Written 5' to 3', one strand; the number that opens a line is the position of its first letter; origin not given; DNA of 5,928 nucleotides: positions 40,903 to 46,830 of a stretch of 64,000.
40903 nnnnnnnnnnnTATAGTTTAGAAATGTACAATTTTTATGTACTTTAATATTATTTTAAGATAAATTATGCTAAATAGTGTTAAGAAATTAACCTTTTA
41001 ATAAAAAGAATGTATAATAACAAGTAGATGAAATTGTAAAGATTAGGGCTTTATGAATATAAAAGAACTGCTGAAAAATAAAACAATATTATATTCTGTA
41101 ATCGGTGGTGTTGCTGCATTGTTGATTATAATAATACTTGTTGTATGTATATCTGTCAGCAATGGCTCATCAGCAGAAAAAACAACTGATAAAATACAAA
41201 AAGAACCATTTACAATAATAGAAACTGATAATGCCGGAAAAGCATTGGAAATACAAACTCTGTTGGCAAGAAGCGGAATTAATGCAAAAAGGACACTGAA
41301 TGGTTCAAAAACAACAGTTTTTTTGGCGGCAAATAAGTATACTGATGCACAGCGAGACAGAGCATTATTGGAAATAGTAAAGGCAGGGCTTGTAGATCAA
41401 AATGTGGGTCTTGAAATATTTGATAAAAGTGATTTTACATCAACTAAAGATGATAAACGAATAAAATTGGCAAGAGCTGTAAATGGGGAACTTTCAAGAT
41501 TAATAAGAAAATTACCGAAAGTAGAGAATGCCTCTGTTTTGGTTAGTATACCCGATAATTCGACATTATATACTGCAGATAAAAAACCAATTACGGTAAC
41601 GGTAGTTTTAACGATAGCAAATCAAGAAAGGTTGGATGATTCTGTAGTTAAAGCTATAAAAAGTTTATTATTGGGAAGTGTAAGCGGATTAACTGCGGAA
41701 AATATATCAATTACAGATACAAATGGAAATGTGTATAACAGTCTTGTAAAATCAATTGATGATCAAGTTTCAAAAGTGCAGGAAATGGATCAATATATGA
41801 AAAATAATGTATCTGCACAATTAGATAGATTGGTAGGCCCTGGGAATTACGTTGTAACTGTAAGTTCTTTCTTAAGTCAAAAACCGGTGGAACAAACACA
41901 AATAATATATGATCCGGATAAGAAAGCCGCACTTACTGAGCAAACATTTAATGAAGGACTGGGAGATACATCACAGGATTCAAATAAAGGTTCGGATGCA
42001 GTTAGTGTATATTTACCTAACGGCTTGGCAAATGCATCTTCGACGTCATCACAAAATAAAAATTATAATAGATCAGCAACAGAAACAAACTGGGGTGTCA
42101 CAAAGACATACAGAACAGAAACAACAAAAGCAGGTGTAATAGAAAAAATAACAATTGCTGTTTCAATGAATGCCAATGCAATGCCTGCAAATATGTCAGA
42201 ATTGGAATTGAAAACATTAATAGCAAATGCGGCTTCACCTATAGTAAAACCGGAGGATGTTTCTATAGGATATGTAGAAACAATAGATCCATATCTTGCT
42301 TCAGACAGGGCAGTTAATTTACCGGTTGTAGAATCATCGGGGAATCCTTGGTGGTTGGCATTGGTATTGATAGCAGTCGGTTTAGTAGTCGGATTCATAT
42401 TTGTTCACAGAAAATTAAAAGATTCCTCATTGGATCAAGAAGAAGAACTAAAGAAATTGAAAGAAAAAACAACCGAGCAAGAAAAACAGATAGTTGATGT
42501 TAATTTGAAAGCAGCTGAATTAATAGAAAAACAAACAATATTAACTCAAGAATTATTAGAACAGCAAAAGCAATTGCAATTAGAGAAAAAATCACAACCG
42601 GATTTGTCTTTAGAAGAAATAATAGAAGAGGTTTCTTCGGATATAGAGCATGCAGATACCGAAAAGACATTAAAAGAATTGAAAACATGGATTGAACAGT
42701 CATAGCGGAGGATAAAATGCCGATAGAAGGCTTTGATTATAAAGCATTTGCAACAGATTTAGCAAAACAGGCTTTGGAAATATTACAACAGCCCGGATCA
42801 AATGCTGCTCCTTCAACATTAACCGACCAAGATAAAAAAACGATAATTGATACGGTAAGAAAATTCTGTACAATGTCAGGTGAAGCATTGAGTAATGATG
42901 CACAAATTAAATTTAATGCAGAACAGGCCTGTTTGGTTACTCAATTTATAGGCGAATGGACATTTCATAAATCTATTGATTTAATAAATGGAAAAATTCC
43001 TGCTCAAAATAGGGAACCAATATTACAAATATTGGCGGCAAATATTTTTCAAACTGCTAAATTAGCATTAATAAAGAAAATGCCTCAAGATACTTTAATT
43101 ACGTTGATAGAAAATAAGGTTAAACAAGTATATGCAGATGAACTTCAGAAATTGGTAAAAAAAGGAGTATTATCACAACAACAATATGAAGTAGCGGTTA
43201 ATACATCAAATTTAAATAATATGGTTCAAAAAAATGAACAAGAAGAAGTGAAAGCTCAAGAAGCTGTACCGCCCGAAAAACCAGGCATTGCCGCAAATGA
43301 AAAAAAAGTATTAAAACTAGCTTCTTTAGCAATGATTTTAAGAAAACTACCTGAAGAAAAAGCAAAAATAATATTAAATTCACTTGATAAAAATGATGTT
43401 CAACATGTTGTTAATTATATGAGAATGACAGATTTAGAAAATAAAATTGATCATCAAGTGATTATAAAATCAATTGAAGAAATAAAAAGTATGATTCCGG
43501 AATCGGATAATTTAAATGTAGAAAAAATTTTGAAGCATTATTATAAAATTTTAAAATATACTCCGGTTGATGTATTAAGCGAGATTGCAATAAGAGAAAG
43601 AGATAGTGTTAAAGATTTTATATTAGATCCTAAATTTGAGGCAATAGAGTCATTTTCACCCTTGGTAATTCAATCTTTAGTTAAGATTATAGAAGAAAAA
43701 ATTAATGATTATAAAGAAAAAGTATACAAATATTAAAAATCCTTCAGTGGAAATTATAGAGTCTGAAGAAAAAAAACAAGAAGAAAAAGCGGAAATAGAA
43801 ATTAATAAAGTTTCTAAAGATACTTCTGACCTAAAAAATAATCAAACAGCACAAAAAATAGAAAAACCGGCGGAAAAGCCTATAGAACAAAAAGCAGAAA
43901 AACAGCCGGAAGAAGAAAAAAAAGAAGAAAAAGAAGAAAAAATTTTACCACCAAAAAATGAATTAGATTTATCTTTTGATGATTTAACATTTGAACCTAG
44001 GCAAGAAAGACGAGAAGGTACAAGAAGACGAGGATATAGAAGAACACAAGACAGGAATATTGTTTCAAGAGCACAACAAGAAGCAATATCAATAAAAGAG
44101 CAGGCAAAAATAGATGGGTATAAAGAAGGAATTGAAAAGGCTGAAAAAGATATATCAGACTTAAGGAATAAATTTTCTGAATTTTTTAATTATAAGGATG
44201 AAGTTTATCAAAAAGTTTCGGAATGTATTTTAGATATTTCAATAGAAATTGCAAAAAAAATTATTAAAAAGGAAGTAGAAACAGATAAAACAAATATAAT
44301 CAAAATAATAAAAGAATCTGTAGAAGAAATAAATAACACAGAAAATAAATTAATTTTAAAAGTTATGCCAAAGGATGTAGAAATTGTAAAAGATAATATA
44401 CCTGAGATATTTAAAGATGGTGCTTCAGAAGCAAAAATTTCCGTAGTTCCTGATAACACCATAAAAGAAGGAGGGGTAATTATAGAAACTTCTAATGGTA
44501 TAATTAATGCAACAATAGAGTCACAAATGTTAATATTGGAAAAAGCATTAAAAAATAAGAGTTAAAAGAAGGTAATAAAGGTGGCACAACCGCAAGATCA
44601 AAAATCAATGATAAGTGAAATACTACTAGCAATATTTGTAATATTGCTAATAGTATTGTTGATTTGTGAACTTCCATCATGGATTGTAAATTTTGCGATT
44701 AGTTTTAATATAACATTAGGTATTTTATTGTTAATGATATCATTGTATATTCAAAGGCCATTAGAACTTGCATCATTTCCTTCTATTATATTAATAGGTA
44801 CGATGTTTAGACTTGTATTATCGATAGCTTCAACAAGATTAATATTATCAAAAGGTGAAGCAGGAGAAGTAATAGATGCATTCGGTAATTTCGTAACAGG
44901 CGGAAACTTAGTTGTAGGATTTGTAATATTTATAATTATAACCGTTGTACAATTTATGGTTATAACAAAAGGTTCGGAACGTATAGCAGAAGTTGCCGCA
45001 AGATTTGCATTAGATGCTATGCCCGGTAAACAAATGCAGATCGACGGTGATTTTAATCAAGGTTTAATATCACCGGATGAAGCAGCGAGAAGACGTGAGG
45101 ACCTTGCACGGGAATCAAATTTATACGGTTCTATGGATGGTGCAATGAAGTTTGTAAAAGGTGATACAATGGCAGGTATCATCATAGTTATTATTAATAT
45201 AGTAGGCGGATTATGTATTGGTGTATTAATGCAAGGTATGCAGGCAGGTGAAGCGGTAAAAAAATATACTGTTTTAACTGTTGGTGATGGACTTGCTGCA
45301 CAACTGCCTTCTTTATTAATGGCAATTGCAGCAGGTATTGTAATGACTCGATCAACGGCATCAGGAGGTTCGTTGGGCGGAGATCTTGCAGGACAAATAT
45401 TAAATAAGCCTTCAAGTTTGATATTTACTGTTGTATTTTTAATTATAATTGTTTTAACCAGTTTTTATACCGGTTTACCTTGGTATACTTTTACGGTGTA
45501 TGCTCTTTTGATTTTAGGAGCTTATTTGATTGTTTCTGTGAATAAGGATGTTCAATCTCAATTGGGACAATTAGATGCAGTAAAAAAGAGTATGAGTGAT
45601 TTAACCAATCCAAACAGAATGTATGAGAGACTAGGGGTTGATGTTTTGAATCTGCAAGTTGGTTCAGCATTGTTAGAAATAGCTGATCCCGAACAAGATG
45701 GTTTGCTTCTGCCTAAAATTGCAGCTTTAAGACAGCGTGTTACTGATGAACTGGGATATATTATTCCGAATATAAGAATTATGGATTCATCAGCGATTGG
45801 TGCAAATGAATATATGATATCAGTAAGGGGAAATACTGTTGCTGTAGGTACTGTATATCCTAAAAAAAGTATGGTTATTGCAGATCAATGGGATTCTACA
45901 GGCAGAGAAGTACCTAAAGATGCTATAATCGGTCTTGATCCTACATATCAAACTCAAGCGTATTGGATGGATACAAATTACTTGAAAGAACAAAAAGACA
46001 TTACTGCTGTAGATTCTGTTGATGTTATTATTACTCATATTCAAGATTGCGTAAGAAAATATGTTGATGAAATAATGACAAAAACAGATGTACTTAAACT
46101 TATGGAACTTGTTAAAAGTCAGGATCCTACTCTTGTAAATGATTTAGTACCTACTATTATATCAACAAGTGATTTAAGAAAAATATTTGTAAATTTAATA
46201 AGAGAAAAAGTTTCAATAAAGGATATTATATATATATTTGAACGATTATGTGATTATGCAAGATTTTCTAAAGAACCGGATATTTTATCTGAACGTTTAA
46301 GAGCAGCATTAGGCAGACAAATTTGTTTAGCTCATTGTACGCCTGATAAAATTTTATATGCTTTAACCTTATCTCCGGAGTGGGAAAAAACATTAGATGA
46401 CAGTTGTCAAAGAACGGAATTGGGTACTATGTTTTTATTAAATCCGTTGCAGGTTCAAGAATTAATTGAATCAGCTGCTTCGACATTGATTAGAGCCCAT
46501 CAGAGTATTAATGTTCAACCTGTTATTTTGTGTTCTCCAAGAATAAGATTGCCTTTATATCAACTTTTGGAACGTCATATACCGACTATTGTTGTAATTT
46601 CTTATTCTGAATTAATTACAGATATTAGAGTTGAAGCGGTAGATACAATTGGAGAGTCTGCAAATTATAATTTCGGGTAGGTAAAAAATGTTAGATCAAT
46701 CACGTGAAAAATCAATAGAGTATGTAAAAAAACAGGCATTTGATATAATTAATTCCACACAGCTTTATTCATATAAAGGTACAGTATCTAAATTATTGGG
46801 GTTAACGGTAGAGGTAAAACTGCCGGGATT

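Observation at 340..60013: Dispersed G+C-rich modular intergenic repeat family (at least 17 copies or fragments in 64 kb)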

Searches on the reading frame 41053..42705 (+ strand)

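Call 74: search_protein_families(library=pfam, proteins=[window:41053-42705:+], max_evalue=0.00001)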
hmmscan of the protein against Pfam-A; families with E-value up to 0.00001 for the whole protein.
window:41053-42705:+ (550 aa): 2 families
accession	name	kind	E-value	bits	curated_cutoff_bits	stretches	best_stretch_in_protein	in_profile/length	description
PF01514.23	YscJ_FliF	-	1.2e-31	110.4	24.4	1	57-229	11-178/179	Secretory protein of YscJ/FliF family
PF08345.17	YscJ_FliF_C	-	3.1e-16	60.6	23.8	1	257-393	1-129/147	Flagellar M-ring protein C-terminal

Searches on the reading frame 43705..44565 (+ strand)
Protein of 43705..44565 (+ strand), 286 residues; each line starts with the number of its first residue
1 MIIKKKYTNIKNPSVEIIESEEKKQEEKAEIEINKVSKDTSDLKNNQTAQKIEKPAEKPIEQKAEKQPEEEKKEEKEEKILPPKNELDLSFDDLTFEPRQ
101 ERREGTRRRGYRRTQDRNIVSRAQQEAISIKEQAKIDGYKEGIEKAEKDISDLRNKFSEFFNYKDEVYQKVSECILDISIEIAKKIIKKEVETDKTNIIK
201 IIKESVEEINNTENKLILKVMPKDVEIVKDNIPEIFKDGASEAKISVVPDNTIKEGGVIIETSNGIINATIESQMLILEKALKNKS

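Call 74: search_protein_families(library=pfam, proteins=[window:43705-44565:+], max_evalue=0.00001)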
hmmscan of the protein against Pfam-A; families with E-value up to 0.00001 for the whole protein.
window:43705-44565:+ (286 aa): 1 family
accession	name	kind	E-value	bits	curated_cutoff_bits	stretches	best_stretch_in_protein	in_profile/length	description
PF02108.21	FliH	-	8.4e-25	87.6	24.1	1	150-275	4-125/128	Flagellar assembly protein FliH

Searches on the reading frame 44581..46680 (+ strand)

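Call 11: search_protein_families(library=ncbifam, proteins=[window:44581-46680:+])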
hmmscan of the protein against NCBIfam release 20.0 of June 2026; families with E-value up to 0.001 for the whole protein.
window:44581-46680:+ (699 aa): 5 families
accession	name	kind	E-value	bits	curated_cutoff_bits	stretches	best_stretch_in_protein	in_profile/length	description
TIGR01398.1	FlhA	equivalog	5e-201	669.5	772.1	1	12-690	2-678/678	flagellar biosynthesis protein FlhA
TIGR01399.1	hrcV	equivalog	1.7e-175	585.3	692.25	1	12-690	3-677/677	type III secretion system export apparatus subunit SctV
NF011865.0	PRK15337.1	equivalog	1.3e-147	493.1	800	1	12-690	13-686/686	EscV/YscV/HrcV family type III secretion system export apparatus protein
NF009363.0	PRK12720.1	equivalog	3.7e-144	481.8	993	1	12-691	17-672/683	EscV/YscV/HrcV family type III secretion system export apparatus protein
NF004571.0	PRK05910.1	equivalog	2.7e-68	230.9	670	2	21-354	17-343/584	type III secretion system protein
